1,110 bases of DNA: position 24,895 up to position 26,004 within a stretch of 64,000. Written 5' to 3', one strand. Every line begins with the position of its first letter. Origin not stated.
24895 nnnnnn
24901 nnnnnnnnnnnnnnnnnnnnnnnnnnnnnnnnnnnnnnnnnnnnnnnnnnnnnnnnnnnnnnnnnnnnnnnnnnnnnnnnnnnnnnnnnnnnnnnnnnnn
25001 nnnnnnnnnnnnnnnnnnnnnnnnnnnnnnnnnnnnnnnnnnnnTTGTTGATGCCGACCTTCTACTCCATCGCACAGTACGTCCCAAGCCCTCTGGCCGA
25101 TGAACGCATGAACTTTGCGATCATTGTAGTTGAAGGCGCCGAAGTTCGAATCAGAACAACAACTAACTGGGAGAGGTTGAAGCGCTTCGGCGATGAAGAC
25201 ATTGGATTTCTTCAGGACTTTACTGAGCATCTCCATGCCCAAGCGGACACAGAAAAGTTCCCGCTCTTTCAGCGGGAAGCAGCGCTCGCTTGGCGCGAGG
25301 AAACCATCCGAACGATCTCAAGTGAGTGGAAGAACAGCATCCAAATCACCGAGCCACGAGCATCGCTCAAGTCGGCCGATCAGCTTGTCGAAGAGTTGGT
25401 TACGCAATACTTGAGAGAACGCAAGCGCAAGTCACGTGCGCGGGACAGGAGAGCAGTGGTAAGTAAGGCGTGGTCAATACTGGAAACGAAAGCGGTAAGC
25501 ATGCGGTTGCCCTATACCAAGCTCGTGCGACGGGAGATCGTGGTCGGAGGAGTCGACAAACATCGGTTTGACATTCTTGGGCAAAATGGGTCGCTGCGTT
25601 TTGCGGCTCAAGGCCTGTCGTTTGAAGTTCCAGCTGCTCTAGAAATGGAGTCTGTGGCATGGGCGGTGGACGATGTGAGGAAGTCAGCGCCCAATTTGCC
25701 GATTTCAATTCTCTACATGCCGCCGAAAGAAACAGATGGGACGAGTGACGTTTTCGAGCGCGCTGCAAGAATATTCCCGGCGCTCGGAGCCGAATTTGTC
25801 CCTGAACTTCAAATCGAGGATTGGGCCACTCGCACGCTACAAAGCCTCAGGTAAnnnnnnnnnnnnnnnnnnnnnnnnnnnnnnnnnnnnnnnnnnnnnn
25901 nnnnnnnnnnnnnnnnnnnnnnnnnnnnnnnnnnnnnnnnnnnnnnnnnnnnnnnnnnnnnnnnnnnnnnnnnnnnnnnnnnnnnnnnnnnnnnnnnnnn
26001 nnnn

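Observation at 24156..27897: Low-GC insertion flanked by 61-nt direct repeats carrying a kinase / DUF3037 / HEPN trio: candidate uncharacterised defence or toxin system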

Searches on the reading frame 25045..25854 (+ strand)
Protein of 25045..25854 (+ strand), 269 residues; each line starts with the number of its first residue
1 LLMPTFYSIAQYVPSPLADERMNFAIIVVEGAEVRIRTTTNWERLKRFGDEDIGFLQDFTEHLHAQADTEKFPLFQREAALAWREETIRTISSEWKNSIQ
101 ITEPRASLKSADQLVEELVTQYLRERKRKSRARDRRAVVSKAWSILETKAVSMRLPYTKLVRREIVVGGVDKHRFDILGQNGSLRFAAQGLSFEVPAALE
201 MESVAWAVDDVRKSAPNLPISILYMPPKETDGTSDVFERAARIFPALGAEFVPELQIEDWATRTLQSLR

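Call 10: search_protein_families(library=pfam, proteins=[window:25045-25854:+], max_evalue=1)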
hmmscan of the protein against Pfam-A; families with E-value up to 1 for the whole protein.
window:25045-25854:+ (269 aa): 1 family
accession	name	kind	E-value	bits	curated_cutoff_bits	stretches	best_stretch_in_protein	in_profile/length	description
PF11236.13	DUF3037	-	1.1e-07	32.5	22.6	1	7-122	1-117/118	Protein of unknown function (DUF3037)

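Call 14: search_protein_families(library=padloc, proteins=[window:25045-25854:+], max_evalue=1)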
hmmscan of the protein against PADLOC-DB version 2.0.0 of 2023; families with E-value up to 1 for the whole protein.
window:25045-25854:+ (269 aa): 0 families

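Call 15: search_protein_families(library=ncbifam, proteins=[window:25045-25854:+], max_evalue=1)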
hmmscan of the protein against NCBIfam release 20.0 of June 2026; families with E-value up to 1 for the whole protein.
window:25045-25854:+ (269 aa): 0 families

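Call 25: find_encoding_contigs(protein=window:25045-25854:+, flank=10000, max_places=6)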
Protein window:25045-25854:+ (269 aa): no gene with exactly this product is on record in the collection.

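Call 37: find_homologous_proteins(query=window:25045-25854:+, max_evalue=0.001)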
Query window:25045-25854:+ (269 aa): 7 proteins with E <= 0.001 among 2079 candidates.
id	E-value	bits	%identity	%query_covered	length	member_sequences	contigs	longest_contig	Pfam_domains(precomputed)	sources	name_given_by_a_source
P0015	1.1e-170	584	100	99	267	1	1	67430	PF11236.14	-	-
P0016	3.8e-50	189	39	99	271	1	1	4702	PF11236.14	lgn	-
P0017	4.7e-46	175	37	98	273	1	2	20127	PF11236.14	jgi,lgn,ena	-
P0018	3.6e-45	172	40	99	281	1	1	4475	PF11236.14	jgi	jgi:hypothetical protein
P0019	7.5e-39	152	33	97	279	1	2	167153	PF11236.14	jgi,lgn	jgi:hypothetical protein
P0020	5.0e-36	143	33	97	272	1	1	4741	PF11236.14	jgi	jgi:DUF3037 family protein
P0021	2.2e-31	127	35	99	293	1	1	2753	PF11236.14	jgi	jgi:hypothetical protein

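Call 38: find_encoding_contigs(protein=P0019, flank=7000, max_places=2)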
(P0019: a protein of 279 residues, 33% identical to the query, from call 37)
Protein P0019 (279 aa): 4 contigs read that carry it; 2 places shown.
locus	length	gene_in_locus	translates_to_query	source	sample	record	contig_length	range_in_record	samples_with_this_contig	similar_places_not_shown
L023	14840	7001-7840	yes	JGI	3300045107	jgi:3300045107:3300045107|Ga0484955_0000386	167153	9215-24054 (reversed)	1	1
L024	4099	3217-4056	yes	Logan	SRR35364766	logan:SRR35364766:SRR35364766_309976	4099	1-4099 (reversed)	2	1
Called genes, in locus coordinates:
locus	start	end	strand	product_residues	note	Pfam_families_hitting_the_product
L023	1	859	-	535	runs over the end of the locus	PF00206:Lyase_1, PF14698:ASL_C2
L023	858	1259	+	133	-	PF00085:Thioredoxin (faint), PF00578:AhpC-TSA, PF08534:Redoxin, PF13098:Thioredoxin_2 (weak), PF13905:Thioredoxin_8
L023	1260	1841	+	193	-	PF08534:Redoxin, PF00578:AhpC-TSA, PF13905:Thioredoxin_8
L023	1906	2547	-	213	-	-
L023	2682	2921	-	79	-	-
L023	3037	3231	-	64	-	-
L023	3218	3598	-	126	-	-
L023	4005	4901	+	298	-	PF23639:DUF7146, PF13362:Toprim_3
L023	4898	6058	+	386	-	PF13481:AAA_25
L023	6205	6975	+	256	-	PF20613:HipA_2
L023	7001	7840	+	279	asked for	PF11236:DUF3037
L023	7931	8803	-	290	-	PF02737:3HCDH_N, PF00725:3HCDH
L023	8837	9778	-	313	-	PF01012:ETF, PF00766:ETF_alpha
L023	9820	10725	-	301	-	PF01012:ETF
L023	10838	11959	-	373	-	-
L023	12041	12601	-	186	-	PF01923:Cob_adeno_trans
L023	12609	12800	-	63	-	PF04588:HIG_1_N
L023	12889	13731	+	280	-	PF00248:Aldo_ket_red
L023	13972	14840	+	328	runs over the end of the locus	PF01073:3Beta_HSD, PF01370:Epimerase, PF02719:Polysacc_synt_2, PF04321:RmlD_sub_bind, PF05368:NmrA, PF13460:NAD_binding_10, PF16363:GDP_Man_Dehyd, PF07993:NAD_binding_4, +1 more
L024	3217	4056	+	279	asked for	PF11236:DUF3037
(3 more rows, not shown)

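Call 39: find_encoding_contigs(protein=P0017, flank=7000, max_places=2)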
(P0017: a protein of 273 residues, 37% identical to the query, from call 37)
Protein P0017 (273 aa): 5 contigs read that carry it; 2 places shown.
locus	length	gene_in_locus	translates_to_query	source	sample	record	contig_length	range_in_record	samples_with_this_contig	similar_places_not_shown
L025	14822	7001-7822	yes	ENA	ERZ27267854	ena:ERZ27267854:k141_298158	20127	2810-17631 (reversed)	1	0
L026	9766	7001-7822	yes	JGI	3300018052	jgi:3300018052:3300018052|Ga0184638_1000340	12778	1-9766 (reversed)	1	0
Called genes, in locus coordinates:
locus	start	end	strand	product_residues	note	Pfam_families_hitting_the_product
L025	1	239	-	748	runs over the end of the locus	-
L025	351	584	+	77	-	-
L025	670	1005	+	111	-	-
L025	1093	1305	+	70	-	-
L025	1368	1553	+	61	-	-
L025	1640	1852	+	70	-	-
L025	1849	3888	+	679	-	PF22763:NrS1-1_pol-like_HBD, PF13481:AAA_25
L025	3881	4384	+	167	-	PF12728:HTH_17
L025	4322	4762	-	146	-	-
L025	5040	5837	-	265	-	-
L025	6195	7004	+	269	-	PF20613:HipA_2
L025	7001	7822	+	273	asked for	PF11236:DUF3037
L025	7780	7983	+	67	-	-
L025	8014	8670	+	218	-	PF07883:Cupin_2 (weak)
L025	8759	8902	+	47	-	-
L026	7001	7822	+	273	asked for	PF11236:DUF3037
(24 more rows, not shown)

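Call 40: find_encoding_contigs(protein=P0016, flank=5000, max_places=2)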
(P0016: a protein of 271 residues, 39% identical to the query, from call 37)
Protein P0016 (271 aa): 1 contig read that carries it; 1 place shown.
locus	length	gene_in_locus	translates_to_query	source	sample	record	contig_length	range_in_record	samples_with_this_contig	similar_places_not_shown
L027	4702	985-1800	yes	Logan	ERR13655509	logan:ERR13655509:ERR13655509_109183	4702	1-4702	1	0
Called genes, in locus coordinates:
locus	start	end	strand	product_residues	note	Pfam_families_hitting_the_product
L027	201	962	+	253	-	PF20613:HipA_2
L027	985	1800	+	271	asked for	PF11236:DUF3037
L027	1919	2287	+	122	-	-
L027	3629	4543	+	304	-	-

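Call 43: search_solved_structures(query=window:25045-25854:+, max_evalue=10, show_alignments=1)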
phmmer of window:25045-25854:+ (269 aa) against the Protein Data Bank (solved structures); distinct sequences matched with E-value up to 10: 0.

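Call 49: search_dna_similar(query=window:25045-25854:+, collection=plasmids, mode=protein, max_evalue=0.001, max_rows=15)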
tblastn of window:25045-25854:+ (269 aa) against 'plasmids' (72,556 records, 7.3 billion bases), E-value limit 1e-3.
Records with a match: 1; places in all: 1; records where one place covers at least 80% of the query: 1.
Best place of each record, by identity: <60% 1.
By first word of the organism name: Calothrix 1.
By predicted mobility (MOB-suite, as given by PLSDB): mobilizable 1.
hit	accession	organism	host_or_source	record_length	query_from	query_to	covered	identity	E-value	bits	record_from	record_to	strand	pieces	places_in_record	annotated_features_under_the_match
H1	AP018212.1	Calothrix brevissima NIES-22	-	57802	3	268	99%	34.5%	5e-42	160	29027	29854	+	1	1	hypothetical protein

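Call 50: search_dna_similar(query=window:25045-25854:+, collection=phages, mode=protein, max_evalue=0.001, max_rows=15)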
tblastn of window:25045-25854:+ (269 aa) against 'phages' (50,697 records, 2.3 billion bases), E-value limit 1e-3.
No match.

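Call 51: get_annotated_region(hit=H1, flank=5000)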
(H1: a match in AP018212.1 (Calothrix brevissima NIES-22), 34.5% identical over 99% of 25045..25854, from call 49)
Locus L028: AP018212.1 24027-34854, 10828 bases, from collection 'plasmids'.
description: Calothrix brevissima NIES-22 plasmid plasmid5 DNA, complete genome
organism: Calothrix brevissima NIES-22 (NCBI taxid 1973478)
taxonomy: Bacteria; Cyanobacteriota; Cyanophyceae; Nostocales; Calotrichaceae; Calothrix; Calothrix brevissima; Calothrix brevissima NIES-22
host: -; source: -; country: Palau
typing (MOB-suite, as given by PLSDB): mobilizable; replicon rep_cluster_1622; relaxase MOBP
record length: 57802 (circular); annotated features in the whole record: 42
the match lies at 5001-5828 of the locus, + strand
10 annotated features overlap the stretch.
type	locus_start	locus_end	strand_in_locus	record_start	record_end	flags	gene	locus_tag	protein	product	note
CDS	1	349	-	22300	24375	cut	-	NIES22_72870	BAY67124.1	TPR repeat-containing protein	-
CDS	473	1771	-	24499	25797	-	-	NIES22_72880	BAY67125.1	TIR protein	-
CDS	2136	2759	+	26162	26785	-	-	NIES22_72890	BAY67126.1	hypothetical protein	-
CDS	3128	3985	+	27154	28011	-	-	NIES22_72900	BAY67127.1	integrase family protein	-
CDS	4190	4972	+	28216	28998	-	-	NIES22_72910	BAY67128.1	hypothetical protein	-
CDS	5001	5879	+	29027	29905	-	-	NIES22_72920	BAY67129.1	hypothetical protein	-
CDS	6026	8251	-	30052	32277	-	-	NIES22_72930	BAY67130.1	hypothetical protein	-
CDS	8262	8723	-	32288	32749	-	-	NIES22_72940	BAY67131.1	hypothetical protein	-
CDS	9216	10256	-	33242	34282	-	-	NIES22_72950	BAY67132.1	hypothetical protein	-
CDS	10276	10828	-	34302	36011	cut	-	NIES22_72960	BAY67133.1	type III restriction enzyme res subunit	-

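Call 72: predict_structure(alignment_id=A3)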
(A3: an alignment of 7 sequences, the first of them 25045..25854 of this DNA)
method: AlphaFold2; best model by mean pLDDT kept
length: 269 residues; sequences in the alignment: 7
mean_pLDDT: 72.3   pTM: 0.53
mean pLDDT of the five models: 72.3, 66.1, 65.6, 64.3, 52.7
residues with pLDDT >= 90: 71; 70-90: 85; 50-70: 63; < 50: 50
segments of 3 or more residues with pLDDT < 50: 15-20, 41-48, 50-55, 70-83, 91-97, 124-130
pLDDT, mean of each block of 10 residues (from residue 1): 71 51 67 62 42 50 55 37 49 50 74 74 49 79 84 78 86 90 88 84 95 94 86 78 96 94 88
secondary structure, 60 per line:
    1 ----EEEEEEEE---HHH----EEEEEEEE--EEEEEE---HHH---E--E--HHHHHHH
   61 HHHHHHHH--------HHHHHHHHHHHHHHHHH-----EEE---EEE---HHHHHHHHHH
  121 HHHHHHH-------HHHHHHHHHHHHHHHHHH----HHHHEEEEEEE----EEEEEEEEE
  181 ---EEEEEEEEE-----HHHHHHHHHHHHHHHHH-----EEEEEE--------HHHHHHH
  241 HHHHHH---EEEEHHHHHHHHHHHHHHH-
elements in order: E5-12 E23-30 E33-38 H54-68 H77-93 E99-101 E105-107 H111-127 H135-152 H157-160 E161-167 E172-180 E184-192 H198-214 E220-225 H234-246 E250-253 H254-268

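Call 77: fold_search(model_id=the predicted structure, library=pdb)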
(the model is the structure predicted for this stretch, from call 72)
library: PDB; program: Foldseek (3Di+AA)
matches with E <= 10: 1137; with E <= 0.001: 0
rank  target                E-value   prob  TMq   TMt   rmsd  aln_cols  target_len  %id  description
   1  7ajk_BBB              9.6e-03  0.97  0.23  0.33  11.2       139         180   15  Crystal structure of CRYI-B Rac1 complex (released 2020-11-18)
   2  6hxi_C                1.1e-02  0.30  0.22  0.16  19.1       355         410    9  Structure of ATP citrate lyase from Methanothrix soehngenii in complex with citrate and coenzyme A (released 2019-04-10)
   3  2q3f_A                1.7e-02  0.96  0.26  0.37  10.8       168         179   13  X-ray crystal structure of putative human Ras-related GTP binding D in complex with GMPPNP (released 2007-06-12)
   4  2e9s_B                1.8e-02  0.96  0.28  0.45  10.9       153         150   12  human neuronal Rab6B in three intermediate forms (released 2008-01-29)
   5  1y88                  2.0e-02  0.98  0.26  0.35   5.7       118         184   11  Crystal Structure of Protein of Unknown Function AF1548 (released 2004-12-21)
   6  8un3_A                2.5e-02  0.85  0.25  0.37  11.4       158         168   13  KRAS-G13D-GDP in complex with Cpd5 (1-((S)-10-(6-amino-4-methyl-3-(trifluoromethyl)pyridin-2-yl)-11-chloro-7-(((2S,4R) (released 2023-12-20)
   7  3llu                  3.0e-02  0.96  0.30  0.42  10.5       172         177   13  Crystal structure of the nucleotide-binding domain of Ras-related GTP-binding protein C (released 2010-02-09)
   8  2c2h_A                3.7e-02  0.85  0.25  0.36  11.8       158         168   13  CRYSTAL STRUCTURE OF THE HUMAN RAC3 IN COMPLEX WITH GDP (released 2005-10-13)
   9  5m70_B                3.7e-02  0.77  0.25  0.35  10.5       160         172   13  Crystal Structure of human RhoGAP mutated in its arginin finger (R85A) in complex with RhoA.GDP.AlF4- human (released 2017-05-17)
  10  2g0n_A                4.2e-02  0.87  0.24  0.33  11.9       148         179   16  The Crystal Structure of the Human RAC3 in complex with GDP and Chloride (released 2006-05-30)
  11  3nbz_C                4.2e-02  0.54  0.23  0.32  11.2       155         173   15  Crystal structure of the HIV-1 Rev NES-CRM1-RanGTP nuclear export complex (crystal I) (released 2010-10-27)
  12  7edb_B                4.2e-02  0.35  0.23  0.19  19.6       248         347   14  EcoT38I restriction endonuclease complexed with DNA (released 2022-03-16)
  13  4xsh_A                4.5e-02  0.77  0.24  0.34  11.6       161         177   16  The complex structure of C3cer exoenzyme and GTP bound RhoA (NADH-bound state) (released 2015-06-24)
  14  2wkr                  4.7e-02  0.38  0.25  0.22  20.1       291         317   10  Structure of a photoactivatable Rac1 containing the Lov2 C450M Mutant (released 2009-08-18)
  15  8xtu                  5.0e-02  0.87  0.28  0.43  10.5       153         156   14  Crystal Structure of Rab5b GTPase domain from Leishmania donovani in complex with GDP (released 2025-01-15)
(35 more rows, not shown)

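Call 82: find_encoding_contigs(protein=P0018, flank=5000, max_places=2)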
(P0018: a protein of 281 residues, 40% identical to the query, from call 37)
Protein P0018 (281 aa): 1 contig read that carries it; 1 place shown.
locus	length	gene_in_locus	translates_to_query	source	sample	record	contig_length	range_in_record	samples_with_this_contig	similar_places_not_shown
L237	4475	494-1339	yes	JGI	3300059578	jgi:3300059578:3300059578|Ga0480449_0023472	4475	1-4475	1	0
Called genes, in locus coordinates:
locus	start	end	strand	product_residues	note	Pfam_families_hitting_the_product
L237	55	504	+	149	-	-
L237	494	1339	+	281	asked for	PF11236:DUF3037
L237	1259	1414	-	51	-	-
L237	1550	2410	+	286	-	-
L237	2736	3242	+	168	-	-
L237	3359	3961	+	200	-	-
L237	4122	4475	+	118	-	?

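Call 94: search_protein_families(library=phrogs, proteins=[window:25051-25854:+], max_evalue=0.01)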
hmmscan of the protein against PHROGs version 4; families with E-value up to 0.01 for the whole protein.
window:25051-25854:+ (267 aa): 0 families

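Call 95: find_related_loci(query=A3, collection=viral_contigs, flank=6000)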
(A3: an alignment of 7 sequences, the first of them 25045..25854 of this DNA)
Query A3 (269 aa) in viral_contigs; peptide patterns used: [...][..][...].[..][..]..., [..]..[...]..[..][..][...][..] (x = any residue, [..] = any of these).
56 stretches matched a pattern; 1 encode a relative of the query (tblastn E <= 1e-3); 1 distinct loci.
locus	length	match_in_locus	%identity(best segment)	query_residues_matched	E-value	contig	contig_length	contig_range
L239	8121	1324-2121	29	3-268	1e-30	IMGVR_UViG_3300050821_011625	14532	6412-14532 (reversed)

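Call 96: search_protein_families(library=padloc, proteins=[L027:201-962:+, P0016, L028:4190-4972:+, L028:5001-5879:+, P0019, L023:6205-6975:+], max_evalue=0.1)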
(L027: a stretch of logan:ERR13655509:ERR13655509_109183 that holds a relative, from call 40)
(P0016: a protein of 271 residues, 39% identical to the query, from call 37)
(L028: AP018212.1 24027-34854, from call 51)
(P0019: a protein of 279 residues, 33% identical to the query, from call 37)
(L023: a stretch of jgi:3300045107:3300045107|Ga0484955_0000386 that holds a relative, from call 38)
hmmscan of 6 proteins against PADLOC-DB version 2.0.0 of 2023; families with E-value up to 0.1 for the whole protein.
L027:201-962:+ (253 aa): 1 family
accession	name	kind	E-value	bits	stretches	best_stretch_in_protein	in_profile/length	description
PDLC04766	PDC-M66A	-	0.00064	17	1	34-227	27-240/270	-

P0016 (271 aa): 1 family
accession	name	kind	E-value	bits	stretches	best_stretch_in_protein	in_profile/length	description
PDLC04767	PDC-M66B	-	1.7e-12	45.4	1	4-270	5-275/281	-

L028:4190-4972:+ (260 aa): 1 family
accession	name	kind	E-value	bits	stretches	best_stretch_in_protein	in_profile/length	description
PDLC04766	PDC-M66A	-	0.011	12.9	1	37-99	21-92/270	-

L028:5001-5879:+ (292 aa): 1 family
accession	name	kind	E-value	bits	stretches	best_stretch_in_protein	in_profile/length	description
PDLC04767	PDC-M66B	-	1.2e-12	46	1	4-270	5-269/281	-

P0019 (279 aa): 1 family
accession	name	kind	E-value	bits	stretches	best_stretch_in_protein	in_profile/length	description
PDLC04767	PDC-M66B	-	4.9e-11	40.6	1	4-265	5-270/281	-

L023:6205-6975:+ (256 aa): 1 family
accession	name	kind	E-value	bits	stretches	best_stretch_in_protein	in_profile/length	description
PDLC04766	PDC-M66A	-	0.00028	18.2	1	35-153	25-151/270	-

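Call 97: search_protein_families(library=padloc, alignment_id=A3, max_evalue=10)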
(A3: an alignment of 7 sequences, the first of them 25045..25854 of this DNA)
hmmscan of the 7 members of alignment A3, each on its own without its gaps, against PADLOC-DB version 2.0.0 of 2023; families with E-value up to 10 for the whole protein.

A. member 1, window:25045-25854:+ (269 aa): 0 families

B. families by the number of members that match (of 7 scanned): 2 families
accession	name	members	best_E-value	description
PDLC04767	PDC-M66B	6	1.7e-12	-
PDLC03694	HEase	1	0.059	homing endonuclease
